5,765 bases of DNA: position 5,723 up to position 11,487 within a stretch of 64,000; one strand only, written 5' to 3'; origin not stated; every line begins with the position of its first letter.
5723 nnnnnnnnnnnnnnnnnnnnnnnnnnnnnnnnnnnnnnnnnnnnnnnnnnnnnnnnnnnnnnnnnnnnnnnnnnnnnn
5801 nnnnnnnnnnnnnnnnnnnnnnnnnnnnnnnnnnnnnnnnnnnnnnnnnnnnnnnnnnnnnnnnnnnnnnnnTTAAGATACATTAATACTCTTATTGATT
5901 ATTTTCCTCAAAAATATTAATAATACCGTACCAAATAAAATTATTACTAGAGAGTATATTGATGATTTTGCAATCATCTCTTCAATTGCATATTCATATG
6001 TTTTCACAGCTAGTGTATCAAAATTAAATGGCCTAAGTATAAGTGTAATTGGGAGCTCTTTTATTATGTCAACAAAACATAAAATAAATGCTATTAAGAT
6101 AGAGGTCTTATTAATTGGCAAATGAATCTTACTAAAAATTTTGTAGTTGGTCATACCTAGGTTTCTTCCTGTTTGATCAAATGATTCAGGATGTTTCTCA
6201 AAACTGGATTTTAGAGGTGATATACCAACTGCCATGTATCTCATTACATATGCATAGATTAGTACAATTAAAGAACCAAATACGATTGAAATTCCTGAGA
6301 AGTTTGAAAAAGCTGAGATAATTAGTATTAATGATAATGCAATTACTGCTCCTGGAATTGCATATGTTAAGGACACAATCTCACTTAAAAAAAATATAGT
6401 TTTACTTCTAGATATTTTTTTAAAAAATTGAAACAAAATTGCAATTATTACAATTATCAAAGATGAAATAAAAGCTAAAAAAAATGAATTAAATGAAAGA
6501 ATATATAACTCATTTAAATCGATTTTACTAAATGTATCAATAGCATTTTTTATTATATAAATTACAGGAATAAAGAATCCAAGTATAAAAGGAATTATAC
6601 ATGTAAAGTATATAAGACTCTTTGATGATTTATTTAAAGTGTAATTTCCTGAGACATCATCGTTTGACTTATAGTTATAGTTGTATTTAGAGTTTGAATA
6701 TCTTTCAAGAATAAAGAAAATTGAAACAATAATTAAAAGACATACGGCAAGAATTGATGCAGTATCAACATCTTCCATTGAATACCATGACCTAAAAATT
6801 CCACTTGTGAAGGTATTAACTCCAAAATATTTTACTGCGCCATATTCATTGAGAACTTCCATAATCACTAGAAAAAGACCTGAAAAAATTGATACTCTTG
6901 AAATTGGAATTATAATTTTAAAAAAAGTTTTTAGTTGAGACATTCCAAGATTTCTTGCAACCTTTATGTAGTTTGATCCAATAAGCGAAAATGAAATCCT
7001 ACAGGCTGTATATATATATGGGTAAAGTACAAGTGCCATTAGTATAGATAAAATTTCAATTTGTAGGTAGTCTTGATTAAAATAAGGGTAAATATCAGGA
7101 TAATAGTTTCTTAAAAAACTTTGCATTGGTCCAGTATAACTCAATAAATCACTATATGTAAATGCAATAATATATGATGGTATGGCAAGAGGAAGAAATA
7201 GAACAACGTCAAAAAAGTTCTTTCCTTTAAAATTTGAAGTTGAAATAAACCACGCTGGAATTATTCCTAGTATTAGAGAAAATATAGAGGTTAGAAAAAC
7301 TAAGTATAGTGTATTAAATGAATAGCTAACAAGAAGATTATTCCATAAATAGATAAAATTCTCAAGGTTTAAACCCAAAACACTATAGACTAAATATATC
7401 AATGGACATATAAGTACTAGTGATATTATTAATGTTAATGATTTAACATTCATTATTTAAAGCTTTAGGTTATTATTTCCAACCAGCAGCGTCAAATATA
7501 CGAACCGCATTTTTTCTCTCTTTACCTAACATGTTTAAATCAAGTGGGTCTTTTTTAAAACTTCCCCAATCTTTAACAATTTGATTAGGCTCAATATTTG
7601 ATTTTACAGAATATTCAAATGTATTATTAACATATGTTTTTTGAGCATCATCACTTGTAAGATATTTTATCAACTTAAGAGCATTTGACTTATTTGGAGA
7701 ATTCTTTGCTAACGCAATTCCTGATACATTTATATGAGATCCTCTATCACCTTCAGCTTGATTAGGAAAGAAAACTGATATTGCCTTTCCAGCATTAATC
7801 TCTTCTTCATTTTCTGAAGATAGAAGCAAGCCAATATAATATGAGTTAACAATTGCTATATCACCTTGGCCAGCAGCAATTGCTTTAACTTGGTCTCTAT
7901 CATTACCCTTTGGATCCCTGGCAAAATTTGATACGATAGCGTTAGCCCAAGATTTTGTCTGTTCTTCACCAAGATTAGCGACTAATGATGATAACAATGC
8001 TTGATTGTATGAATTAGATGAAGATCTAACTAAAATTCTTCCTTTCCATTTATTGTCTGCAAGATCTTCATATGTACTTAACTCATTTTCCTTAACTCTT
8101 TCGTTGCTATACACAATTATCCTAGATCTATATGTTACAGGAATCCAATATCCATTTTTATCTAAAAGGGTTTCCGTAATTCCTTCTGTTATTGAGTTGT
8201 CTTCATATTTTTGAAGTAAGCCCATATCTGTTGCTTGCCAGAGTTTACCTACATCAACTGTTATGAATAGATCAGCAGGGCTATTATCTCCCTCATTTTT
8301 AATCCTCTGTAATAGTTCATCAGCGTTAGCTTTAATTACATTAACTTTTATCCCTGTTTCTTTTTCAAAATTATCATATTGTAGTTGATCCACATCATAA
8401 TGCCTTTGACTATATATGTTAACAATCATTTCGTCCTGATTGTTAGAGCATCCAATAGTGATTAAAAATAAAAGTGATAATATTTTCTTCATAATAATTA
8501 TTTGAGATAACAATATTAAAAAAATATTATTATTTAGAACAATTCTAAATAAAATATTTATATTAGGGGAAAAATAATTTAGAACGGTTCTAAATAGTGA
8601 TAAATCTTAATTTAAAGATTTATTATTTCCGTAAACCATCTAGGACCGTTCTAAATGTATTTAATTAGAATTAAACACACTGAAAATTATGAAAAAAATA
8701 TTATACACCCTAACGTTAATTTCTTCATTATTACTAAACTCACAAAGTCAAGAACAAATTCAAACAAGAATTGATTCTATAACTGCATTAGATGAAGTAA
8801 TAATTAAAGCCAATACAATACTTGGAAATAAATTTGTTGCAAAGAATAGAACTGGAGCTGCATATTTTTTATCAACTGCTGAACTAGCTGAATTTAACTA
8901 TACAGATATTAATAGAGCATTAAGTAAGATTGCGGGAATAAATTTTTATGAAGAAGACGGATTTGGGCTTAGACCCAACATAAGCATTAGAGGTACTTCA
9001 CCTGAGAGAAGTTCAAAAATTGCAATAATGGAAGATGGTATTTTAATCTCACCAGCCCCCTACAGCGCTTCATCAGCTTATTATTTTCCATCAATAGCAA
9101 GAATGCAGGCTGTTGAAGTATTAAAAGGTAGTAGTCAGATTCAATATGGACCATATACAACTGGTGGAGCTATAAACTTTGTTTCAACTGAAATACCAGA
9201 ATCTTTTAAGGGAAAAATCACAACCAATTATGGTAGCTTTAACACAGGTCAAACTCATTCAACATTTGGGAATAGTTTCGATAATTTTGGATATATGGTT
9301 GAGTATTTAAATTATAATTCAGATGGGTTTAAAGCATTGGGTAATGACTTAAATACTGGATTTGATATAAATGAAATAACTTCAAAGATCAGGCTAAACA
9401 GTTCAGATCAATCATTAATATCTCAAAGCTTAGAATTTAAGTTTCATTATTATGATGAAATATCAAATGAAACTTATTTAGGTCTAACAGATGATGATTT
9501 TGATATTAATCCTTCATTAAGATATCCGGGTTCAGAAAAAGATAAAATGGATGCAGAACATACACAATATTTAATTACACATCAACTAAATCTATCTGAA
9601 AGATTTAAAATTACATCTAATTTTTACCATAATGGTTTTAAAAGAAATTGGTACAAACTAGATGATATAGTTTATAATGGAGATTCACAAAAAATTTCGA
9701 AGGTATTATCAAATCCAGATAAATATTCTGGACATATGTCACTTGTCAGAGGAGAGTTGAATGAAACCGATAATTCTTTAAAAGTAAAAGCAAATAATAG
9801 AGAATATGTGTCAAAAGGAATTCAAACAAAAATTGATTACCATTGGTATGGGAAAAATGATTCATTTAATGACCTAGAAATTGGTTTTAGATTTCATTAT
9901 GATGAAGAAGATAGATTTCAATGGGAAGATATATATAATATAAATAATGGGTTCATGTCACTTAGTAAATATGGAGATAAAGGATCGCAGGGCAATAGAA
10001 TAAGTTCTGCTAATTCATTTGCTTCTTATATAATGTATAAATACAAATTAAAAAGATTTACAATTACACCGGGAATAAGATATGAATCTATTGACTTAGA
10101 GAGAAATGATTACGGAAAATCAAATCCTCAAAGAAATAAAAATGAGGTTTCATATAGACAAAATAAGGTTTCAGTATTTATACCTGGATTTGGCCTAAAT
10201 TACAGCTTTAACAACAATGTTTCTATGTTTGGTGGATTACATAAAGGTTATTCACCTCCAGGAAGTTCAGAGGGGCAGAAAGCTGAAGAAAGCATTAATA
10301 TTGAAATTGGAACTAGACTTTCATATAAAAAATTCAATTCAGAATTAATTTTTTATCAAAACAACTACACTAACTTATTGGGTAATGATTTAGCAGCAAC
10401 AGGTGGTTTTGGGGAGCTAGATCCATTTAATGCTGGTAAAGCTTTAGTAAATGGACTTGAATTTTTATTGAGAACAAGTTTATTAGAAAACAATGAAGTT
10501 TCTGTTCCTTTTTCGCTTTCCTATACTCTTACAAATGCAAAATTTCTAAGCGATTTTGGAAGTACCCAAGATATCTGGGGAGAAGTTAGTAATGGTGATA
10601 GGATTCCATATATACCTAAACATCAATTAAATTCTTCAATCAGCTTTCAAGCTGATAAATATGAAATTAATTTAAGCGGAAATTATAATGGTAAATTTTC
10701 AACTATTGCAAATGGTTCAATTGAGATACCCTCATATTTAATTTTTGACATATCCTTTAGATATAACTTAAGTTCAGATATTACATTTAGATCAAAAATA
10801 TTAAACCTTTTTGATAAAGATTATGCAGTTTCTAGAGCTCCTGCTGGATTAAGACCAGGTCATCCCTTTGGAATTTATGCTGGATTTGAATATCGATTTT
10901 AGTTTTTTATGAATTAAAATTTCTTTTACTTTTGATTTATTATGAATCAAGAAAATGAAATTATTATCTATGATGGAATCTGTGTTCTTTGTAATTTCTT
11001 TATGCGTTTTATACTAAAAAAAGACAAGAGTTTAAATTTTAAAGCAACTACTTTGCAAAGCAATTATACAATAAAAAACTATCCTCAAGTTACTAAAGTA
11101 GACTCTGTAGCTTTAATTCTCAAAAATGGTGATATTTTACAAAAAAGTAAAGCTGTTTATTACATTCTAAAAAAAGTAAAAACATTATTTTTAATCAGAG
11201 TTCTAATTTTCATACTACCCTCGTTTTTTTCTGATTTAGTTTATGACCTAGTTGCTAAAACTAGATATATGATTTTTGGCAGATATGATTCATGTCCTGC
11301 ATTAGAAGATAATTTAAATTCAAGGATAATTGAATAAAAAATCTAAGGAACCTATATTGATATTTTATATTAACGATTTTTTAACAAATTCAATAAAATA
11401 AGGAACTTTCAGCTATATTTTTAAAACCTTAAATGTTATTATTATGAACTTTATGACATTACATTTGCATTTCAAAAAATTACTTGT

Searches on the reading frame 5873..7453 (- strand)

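Call 85: search_protein_families(library=pfam, proteins=[window:5873-7453:-], max_evalue=0.0001)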
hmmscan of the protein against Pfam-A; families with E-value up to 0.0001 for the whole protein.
window:5873-7453:- (526 aa): 1 family
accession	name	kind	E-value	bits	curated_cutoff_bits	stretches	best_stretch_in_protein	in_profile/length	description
PF00528.27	BPD_transp_1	-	4.7e-19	69.3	26.4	2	60-251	2-176/184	Binding-protein-dependent transport system inner membrane component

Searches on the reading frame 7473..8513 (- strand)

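Call 85: search_protein_families(library=pfam, proteins=[window:7473-8513:-], max_evalue=0.0001)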
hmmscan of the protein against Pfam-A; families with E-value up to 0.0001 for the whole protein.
window:7473-8513:- (346 aa): 4 families
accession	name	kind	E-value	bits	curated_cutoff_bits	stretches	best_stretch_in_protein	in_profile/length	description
PF13416.11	SBP_bac_8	-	6e-27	95.6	27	1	47-317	4-275/279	Bacterial extracellular solute-binding protein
PF13343.11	SBP_bac_6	-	6.4e-20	72.1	24.6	1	78-305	2-221/245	Bacterial extracellular solute-binding protein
PF01547.30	SBP_bac_1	-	3.1e-19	70.5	26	1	42-292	11-307/307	Bacterial extracellular solute-binding protein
PF13531.11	SBP_bac_11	-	1.2e-14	55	25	1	47-295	18-222/227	Bacterial extracellular solute-binding protein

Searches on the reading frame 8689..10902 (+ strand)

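Call 68: search_protein_families(library=pfam, proteins=[window:8689-10902:+], max_evalue=0.0001)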
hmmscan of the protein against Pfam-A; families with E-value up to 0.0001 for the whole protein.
window:8689-10902:+ (737 aa): 2 families
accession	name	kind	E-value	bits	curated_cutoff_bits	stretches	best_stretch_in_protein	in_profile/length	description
PF00593.30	TonB_dep_Rec_b-barrel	-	2.5e-33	117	27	1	275-707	34-436/436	TonB dependent receptor-like, beta-barrel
PF07715.20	Plug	-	9.3e-14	52.3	23.9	1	56-161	7-107/107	TonB-dependent Receptor Plug Domain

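Call 69: search_protein_families(library=ncbifam, proteins=[window:8689-10902:+], max_evalue=1e-10)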
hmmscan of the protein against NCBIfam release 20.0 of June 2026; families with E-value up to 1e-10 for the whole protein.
window:8689-10902:+ (737 aa): 10 families
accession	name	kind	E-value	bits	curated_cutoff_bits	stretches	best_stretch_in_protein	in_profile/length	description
TIGR01783.1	TonB-siderophor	subfamily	4.8e-52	177.5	223.5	1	62-735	10-647/649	TonB-dependent siderophore receptor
NF041676.1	FecA_OM_dicitr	equivalog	1.1e-28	99.7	1100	2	53-177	131-259/773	TonB-dependent Fe(3+) dicitrate receptor FecA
TIGR01786.1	TonB-hemlactrns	subfamily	1e-17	63.8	323.75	1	61-717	28-691/719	TonB-dependent hemoglobin/transferrin/lactoferrin family receptor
NF007926.1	PRK10641.1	equivalog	6.1e-17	61.4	836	0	66-197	56-182/617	TonB-dependent vitamin B12 receptor BtuB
TIGR01779.1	TonB-B12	equivalog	1.5e-16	60.1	599.7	0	517-714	416-595/614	TonB-dependent vitamin B12 receptor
TIGR01782.1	TonB-Xanth-Caul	subfamily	2e-15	56.1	310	0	565-712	692-839/868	TonB-dependent receptor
NF010048.1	PRK13524.1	subfamily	4.6e-15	55.1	493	1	530-712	529-711/744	FepA family TonB-dependent siderophore receptor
NF010010.0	PRK13483.1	equivalog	2.7e-14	52.1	927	0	581-712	516-638/660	ligand-gated channel protein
NF010038.0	PRK13513.1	equivalog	2.6e-11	42.8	942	0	631-712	553-637/659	ligand-gated channel protein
NF010051.0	PRK13528.1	subfamily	2.6e-11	42.5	583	0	530-712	519-702/727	FepA family TonB-dependent siderophore receptor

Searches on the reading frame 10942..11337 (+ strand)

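Call 68: search_protein_families(library=pfam, proteins=[window:10942-11337:+], max_evalue=0.0001)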
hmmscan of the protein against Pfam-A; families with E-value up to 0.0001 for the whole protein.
window:10942-11337:+ (131 aa): 1 family
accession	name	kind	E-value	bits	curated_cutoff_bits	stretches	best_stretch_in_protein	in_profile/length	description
PF04134.17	DCC1-like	-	4e-18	67.2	27.8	1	8-114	1-113/113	DCC1-like thiol-disulfide oxidoreductase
